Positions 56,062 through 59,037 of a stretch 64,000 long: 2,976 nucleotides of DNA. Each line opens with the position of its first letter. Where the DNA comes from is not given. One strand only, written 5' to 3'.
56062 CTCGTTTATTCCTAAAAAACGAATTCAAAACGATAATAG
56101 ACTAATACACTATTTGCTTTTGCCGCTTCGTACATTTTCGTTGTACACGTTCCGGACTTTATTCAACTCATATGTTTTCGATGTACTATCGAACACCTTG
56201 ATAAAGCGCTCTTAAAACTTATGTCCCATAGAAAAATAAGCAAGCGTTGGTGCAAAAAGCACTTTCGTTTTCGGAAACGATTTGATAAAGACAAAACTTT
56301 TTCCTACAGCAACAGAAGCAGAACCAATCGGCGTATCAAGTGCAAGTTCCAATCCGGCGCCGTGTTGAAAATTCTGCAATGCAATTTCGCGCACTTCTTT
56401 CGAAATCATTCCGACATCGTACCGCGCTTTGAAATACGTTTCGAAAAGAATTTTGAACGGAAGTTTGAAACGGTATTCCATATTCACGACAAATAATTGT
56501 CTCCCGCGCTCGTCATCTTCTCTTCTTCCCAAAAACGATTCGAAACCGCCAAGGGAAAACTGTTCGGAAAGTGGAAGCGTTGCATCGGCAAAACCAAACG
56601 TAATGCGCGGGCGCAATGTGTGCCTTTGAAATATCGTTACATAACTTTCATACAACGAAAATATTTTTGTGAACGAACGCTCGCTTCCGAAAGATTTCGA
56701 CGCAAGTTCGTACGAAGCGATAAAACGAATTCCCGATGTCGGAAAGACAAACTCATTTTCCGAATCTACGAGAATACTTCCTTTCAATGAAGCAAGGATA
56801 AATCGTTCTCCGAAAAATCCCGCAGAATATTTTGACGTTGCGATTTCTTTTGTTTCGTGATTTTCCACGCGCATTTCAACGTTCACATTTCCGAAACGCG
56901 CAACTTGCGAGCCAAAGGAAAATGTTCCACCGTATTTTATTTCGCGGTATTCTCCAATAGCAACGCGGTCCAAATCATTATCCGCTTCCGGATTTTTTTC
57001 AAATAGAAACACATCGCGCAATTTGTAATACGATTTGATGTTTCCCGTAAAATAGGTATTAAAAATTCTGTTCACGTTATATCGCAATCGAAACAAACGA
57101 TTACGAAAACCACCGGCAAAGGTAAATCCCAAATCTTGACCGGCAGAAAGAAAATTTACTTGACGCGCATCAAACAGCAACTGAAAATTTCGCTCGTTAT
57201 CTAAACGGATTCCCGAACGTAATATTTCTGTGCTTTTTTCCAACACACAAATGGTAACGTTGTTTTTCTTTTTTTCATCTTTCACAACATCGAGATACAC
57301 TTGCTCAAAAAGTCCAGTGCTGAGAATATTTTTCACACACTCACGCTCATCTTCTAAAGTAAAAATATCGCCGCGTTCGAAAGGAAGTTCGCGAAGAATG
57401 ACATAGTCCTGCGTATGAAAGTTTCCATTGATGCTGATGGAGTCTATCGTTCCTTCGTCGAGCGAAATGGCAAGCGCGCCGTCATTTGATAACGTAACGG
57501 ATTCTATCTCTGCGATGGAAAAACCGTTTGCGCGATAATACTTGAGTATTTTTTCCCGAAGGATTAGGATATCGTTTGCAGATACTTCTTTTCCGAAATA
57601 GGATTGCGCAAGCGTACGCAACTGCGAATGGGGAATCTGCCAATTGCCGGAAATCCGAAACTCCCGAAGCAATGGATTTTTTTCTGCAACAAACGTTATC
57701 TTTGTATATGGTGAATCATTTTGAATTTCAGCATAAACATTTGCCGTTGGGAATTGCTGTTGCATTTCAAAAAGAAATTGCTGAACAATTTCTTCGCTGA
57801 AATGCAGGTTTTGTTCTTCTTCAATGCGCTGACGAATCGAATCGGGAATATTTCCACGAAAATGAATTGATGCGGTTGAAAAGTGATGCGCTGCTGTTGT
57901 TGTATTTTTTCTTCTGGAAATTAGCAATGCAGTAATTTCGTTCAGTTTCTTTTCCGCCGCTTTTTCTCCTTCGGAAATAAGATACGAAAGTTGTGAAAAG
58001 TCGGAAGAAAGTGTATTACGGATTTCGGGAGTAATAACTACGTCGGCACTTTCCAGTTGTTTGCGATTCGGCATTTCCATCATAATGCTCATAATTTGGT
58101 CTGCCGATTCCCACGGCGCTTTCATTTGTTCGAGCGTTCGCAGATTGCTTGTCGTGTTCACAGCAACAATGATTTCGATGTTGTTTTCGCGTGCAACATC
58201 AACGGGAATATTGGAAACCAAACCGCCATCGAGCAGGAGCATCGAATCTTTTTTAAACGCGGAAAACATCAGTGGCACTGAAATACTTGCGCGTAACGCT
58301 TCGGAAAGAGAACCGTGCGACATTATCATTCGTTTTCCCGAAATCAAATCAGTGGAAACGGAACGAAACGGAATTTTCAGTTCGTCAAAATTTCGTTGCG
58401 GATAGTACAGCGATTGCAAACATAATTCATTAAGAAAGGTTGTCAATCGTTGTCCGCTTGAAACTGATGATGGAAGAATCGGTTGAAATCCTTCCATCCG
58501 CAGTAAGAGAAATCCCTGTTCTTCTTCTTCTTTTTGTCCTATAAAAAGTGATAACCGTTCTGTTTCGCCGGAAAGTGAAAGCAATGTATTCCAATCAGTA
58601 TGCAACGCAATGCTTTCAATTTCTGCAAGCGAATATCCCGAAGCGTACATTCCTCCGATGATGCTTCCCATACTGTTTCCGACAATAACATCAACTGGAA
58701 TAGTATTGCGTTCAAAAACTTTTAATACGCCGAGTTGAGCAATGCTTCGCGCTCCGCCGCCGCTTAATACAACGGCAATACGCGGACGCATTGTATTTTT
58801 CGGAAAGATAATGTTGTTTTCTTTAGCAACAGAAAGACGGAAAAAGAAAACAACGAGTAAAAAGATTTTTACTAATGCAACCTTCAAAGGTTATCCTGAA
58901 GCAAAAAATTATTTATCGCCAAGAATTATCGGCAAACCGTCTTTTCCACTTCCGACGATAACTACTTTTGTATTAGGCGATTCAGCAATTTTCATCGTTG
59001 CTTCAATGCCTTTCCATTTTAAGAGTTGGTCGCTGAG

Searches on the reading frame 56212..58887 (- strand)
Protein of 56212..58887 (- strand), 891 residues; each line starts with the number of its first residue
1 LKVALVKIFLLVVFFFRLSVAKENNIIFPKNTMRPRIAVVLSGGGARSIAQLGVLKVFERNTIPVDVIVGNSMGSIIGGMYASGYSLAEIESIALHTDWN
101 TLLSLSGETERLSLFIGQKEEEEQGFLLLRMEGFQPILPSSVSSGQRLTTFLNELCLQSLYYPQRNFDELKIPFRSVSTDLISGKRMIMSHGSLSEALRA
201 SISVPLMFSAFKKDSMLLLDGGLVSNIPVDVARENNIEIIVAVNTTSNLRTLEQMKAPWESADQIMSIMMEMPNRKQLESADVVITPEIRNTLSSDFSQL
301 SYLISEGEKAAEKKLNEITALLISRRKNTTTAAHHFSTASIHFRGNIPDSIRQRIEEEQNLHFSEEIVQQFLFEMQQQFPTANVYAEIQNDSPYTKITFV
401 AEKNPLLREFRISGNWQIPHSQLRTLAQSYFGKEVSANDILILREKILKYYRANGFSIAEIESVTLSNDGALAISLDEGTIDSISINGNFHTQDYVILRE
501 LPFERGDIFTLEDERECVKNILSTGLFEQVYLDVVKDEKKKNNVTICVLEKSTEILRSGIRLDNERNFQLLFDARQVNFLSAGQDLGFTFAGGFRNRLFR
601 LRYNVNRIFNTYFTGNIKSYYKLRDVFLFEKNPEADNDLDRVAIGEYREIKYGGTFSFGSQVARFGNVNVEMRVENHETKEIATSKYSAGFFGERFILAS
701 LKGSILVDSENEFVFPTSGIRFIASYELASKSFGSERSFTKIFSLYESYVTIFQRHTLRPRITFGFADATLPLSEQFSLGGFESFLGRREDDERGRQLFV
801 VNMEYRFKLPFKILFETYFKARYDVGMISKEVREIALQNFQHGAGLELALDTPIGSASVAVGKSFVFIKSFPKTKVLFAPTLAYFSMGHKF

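Call 63: search_protein_families(library=pfam, proteins=[window:56212-58887:-], max_evalue=0.0001)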
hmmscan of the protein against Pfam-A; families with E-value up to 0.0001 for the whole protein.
window:56212-58887:- (891 aa): 4 families
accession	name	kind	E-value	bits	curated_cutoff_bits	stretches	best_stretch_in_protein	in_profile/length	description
PF01734.28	Patatin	-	3.1e-28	99.7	27.7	1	39-232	1-190/191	Patatin-like phospholipase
PF01103.29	Omp85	-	8.7e-20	71.9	24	1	578-867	1-308/325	Omp85 superfamily domain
PF07244.20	POTRA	-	6.4e-13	49.7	21.3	1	480-550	2-78/79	Surface antigen variable number repeat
PF08479.16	POTRA_2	-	8e-07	29.2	24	1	407-475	3-72/76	POTRA domain, ShlB-type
